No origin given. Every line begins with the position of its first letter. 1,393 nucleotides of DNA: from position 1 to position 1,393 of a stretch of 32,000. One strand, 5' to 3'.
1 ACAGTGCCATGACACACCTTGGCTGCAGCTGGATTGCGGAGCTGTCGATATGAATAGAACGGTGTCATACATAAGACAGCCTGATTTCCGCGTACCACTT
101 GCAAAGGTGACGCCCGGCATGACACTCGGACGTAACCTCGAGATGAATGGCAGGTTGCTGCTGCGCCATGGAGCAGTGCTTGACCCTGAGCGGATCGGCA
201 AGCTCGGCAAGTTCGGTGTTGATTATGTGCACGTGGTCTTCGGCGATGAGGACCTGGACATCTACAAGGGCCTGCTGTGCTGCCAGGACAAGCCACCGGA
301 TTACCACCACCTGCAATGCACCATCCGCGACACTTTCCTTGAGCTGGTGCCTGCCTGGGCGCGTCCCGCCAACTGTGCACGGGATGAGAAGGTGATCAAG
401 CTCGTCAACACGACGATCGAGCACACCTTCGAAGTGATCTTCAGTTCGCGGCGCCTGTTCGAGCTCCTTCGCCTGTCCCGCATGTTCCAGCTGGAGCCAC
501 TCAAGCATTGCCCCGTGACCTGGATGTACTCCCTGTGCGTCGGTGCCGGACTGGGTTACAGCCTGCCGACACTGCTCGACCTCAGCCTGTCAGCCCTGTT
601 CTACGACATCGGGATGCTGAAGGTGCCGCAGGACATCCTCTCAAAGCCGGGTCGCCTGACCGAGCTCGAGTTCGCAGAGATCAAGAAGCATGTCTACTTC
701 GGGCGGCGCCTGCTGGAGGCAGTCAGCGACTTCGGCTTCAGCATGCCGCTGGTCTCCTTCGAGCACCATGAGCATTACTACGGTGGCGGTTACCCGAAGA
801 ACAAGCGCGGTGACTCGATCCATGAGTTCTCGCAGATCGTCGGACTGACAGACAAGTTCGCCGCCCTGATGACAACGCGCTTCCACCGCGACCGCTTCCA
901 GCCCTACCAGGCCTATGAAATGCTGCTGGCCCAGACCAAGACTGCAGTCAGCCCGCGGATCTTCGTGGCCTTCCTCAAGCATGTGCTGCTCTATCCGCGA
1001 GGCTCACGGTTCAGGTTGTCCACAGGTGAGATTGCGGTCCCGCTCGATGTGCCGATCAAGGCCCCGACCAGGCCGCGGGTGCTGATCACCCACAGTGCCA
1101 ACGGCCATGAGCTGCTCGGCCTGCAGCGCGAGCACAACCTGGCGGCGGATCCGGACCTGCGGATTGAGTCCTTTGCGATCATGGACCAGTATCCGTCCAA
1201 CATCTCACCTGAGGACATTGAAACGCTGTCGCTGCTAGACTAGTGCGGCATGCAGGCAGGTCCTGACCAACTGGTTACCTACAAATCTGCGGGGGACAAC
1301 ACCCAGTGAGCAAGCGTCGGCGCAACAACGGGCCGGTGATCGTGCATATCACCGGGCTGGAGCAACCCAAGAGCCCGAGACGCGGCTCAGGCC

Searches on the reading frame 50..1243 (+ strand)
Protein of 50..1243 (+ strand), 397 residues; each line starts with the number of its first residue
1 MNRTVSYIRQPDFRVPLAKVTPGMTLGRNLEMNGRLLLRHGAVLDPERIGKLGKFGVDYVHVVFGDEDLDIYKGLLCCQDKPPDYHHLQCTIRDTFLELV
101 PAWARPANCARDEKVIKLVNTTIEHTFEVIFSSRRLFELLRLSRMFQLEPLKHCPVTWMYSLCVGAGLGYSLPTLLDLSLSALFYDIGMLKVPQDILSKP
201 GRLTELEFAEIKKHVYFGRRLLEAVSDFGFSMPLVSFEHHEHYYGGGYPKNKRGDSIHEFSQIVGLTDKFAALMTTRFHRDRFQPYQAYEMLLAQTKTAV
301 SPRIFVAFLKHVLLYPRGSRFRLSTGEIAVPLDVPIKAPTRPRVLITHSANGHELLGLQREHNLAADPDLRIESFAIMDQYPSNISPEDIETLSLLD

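Call 16: search_protein_families(library=pfam, proteins=[window:50-1243:+], max_evalue=0.001)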
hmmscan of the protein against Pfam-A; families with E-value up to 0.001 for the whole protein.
window:50-1243:+ (397 aa): 1 family
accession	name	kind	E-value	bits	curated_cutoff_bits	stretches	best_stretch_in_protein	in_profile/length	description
PF13487.12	HD_5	-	5.2e-21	75.6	27.2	1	160-298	24-164/170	HD domain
